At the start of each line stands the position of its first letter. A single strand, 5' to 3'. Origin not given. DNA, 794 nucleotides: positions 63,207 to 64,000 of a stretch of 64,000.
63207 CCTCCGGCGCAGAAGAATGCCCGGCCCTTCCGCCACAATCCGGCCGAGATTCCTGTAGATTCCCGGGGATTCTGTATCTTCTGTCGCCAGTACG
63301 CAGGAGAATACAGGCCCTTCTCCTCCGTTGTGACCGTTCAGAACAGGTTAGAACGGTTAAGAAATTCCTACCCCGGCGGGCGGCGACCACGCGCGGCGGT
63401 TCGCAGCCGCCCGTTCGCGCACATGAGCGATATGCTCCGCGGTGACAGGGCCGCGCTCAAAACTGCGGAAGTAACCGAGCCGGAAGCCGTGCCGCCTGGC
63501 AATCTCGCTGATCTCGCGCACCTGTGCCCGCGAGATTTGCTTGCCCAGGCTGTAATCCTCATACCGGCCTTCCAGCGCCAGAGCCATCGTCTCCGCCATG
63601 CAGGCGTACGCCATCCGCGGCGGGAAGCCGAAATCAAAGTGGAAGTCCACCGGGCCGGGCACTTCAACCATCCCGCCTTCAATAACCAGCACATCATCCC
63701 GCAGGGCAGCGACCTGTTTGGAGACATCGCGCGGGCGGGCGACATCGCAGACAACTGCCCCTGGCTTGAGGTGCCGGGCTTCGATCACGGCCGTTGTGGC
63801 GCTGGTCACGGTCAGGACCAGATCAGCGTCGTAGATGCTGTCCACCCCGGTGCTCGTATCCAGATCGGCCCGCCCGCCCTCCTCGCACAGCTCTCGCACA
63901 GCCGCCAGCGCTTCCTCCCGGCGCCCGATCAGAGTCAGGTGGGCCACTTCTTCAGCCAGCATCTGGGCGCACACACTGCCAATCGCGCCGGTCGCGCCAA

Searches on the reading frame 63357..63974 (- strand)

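Call 10: search_protein_families(library=pfam, max_evalue=0.001, proteins=[window:63357-63974:-])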
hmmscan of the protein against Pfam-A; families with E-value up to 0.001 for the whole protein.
window:63357-63974:- (205 aa): 1 family
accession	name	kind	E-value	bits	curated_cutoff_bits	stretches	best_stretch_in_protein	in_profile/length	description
PF01488.26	Shikimate_DH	-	5e-07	30.3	24.3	1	4-93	30-126/138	Shikimate / quinate 5-dehydrogenase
